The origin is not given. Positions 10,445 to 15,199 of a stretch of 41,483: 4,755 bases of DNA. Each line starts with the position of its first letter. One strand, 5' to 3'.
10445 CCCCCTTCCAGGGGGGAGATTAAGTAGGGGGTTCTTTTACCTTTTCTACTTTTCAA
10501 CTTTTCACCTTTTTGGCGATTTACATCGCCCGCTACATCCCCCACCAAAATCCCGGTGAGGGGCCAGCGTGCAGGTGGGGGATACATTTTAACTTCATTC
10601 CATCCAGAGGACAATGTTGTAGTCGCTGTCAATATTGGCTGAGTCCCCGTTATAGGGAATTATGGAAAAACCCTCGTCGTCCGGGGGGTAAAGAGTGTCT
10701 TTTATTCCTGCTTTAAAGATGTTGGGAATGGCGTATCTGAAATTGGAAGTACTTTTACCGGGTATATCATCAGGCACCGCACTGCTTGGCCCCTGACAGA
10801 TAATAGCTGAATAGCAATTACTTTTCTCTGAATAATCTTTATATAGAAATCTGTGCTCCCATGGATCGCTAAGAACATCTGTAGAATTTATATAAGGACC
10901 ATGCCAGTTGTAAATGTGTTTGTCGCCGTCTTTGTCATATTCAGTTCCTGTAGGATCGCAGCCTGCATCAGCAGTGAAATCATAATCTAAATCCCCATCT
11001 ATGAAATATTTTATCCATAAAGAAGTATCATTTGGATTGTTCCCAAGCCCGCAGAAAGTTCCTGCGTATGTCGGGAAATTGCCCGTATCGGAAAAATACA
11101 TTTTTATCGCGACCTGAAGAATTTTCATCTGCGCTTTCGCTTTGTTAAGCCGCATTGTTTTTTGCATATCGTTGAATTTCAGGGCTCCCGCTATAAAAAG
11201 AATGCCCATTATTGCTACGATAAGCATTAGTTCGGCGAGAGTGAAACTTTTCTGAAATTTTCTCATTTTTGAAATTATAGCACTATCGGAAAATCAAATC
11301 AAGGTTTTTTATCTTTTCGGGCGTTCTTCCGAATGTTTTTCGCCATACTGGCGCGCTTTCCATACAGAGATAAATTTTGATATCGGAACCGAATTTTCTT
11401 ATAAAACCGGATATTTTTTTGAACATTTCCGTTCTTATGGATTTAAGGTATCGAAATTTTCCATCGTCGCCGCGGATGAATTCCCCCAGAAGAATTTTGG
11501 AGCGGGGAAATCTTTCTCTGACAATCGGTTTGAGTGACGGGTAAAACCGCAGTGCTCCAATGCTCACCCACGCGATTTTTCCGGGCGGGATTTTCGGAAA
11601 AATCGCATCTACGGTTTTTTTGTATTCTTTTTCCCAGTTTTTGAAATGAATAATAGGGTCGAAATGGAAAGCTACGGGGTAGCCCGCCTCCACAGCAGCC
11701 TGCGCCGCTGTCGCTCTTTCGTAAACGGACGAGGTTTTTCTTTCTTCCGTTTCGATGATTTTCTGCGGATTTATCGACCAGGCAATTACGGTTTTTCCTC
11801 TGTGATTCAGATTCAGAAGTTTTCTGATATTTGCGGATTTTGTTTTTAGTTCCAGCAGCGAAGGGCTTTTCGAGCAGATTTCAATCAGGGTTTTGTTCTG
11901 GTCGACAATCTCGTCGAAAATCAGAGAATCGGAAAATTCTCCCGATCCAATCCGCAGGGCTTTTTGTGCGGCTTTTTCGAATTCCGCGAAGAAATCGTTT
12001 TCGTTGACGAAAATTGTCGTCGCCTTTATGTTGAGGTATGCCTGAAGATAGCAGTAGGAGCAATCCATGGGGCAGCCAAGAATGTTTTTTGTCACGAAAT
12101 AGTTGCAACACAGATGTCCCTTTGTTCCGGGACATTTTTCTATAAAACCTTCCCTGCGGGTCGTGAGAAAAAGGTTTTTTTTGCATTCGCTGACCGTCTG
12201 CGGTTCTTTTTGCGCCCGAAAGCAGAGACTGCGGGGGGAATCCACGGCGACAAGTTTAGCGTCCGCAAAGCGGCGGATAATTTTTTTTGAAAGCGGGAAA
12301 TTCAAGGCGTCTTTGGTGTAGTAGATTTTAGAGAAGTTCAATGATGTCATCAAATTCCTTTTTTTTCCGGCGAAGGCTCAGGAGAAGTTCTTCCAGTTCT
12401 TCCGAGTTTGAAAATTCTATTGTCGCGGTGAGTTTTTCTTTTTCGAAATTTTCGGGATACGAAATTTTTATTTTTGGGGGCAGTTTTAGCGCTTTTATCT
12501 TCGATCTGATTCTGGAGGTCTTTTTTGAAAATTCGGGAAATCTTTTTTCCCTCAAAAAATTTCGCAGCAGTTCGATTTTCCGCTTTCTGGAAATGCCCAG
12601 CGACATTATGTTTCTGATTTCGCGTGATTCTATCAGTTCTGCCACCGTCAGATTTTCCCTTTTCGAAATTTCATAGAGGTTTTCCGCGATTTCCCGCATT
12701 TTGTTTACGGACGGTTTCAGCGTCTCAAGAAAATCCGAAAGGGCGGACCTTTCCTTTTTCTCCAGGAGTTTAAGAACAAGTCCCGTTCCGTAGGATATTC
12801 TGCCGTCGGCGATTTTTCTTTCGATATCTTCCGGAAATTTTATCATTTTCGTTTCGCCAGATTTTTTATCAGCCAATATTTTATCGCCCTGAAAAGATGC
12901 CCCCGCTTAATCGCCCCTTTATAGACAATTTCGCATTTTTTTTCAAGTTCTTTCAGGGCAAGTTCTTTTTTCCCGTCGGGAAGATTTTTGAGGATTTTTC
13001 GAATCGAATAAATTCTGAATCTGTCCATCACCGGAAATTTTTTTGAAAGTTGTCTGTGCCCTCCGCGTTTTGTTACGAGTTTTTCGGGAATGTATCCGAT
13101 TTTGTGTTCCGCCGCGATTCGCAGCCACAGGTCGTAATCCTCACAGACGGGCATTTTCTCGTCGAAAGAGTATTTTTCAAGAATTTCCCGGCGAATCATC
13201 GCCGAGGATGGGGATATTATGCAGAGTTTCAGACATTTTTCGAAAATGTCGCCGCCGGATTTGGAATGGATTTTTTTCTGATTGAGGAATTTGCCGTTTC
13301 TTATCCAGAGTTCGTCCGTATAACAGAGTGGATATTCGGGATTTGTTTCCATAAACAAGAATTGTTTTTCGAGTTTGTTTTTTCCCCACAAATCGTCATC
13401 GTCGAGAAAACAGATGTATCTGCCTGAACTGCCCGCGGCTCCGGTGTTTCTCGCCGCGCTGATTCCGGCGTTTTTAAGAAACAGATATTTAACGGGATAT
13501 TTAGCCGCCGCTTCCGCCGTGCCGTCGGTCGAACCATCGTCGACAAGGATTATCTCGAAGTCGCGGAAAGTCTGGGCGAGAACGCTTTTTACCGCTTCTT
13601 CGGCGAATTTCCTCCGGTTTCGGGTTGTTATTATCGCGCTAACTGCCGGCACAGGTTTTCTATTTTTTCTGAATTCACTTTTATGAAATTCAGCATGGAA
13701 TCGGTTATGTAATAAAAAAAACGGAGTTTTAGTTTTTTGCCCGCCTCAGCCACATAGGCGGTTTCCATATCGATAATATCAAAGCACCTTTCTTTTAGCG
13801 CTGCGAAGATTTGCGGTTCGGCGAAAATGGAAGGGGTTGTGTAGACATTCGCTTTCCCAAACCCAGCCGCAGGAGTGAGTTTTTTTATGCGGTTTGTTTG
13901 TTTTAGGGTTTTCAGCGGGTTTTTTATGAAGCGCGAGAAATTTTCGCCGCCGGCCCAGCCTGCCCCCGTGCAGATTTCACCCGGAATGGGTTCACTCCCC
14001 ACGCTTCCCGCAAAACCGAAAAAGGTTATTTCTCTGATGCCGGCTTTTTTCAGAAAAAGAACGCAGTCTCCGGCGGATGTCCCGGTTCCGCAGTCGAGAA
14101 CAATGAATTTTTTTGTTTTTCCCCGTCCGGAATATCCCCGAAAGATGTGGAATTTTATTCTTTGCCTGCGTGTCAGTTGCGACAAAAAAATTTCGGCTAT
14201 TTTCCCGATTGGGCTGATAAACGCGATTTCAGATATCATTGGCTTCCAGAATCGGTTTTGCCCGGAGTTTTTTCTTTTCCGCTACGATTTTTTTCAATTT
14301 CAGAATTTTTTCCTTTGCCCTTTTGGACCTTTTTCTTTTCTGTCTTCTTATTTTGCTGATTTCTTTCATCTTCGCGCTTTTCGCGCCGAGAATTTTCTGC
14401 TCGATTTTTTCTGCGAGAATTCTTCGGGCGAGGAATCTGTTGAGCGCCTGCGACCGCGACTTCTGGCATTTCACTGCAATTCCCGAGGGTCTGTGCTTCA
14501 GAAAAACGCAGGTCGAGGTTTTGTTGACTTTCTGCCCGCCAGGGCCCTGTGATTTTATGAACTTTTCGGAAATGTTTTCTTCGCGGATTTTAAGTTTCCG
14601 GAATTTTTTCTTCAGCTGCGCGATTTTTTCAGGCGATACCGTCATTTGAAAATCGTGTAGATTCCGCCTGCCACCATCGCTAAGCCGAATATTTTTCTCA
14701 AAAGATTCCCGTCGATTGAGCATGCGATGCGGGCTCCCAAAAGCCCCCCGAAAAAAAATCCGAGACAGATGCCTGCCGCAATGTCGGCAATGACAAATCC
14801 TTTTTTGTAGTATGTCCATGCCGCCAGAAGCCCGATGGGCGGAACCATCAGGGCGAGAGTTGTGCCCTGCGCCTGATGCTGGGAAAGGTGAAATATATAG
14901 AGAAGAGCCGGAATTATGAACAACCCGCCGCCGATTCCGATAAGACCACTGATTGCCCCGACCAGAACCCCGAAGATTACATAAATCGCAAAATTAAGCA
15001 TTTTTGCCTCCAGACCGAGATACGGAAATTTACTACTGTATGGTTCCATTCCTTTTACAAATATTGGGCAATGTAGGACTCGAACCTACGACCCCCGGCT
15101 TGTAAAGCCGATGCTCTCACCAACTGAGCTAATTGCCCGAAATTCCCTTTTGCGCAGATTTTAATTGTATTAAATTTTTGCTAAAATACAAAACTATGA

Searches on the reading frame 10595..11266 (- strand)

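Call 9: search_protein_families(library=pfam, proteins=[window:10595-11266:-], max_evalue=0.001)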
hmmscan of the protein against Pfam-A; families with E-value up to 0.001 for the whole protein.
window:10595-11266:- (223 aa): 2 families
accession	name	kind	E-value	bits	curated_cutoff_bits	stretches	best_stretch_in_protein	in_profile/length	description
PF08334.16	T2SSG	-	2.4e-11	44.1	21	2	118-149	53-83/108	Type II secretion system (T2SS), protein G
PF07963.17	N_methyl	-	0.0005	20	21.2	1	3-26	2-25/27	Prokaryotic N-terminal methylation motif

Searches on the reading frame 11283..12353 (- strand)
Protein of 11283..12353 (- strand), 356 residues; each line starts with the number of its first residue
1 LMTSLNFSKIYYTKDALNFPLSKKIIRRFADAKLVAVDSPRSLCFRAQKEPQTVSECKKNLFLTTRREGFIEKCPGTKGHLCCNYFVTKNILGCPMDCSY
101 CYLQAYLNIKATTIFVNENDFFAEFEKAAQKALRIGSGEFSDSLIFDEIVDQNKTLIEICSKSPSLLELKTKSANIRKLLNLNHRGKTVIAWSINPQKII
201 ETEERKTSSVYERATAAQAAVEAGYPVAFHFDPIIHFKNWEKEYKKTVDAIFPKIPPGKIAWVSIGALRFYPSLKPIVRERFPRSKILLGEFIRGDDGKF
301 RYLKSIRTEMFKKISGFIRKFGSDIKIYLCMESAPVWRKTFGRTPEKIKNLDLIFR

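Call 9: search_protein_families(library=pfam, proteins=[window:11283-12353:-], max_evalue=0.001)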
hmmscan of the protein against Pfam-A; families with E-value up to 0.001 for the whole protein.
window:11283-12353:- (356 aa): 1 family
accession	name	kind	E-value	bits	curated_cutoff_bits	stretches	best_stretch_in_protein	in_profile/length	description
PF20903.3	SPL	-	8.4e-30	104.2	27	1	9-295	5-296/338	Spore photoproduct lyase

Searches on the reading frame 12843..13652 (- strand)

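Call 9: search_protein_families(library=pfam, proteins=[window:12843-13652:-], max_evalue=0.001)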
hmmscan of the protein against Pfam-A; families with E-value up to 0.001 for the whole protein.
window:12843-13652:- (269 aa): 3 families
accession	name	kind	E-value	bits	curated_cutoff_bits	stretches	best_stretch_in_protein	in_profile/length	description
PF00535.33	Glycos_transf_2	-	9.7e-34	117.1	23.3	1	5-161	1-167/168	Glycosyl transferase family 2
PF10111.15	Glyco_tranf_2_2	-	1.3e-15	58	27.3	1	11-185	7-205/276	Glycosyltransferase like family 2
PF13641.12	Glyco_tranf_2_3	-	3.3e-12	47.3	27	1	2-195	1-211/230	Glycosyltransferase like family 2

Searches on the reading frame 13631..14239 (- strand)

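Call 9: search_protein_families(library=pfam, proteins=[window:13631-14239:-], max_evalue=0.001)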
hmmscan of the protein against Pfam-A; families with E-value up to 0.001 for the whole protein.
window:13631-14239:- (202 aa): 1 family
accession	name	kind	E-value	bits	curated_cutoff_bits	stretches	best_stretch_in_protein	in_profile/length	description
PF01048.26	PNP_UDP_1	-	6.8e-06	26.1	25.1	1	5-172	2-188/233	Phosphorylase superfamily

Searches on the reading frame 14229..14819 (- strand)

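Call 9: search_protein_families(library=pfam, proteins=[window:14229-14819:-], max_evalue=0.001)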
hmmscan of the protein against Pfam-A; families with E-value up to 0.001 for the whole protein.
window:14229-14819:- (196 aa): 1 family
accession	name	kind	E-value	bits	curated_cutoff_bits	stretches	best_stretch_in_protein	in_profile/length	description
PF00472.26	RF-1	-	8.5e-23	80.9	35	1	76-170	5-99/116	RF-1 domain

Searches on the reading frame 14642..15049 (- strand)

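Call 9: search_protein_families(library=pfam, proteins=[window:14642-15049:-], max_evalue=0.001)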
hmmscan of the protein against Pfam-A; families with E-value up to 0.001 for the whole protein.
window:14642-15049:- (135 aa): 1 family
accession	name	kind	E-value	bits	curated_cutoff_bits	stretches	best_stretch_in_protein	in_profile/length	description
PF01925.25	TauE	-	1e-19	71.6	32.6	1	20-131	126-236/237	Sulfite exporter TauE/SafE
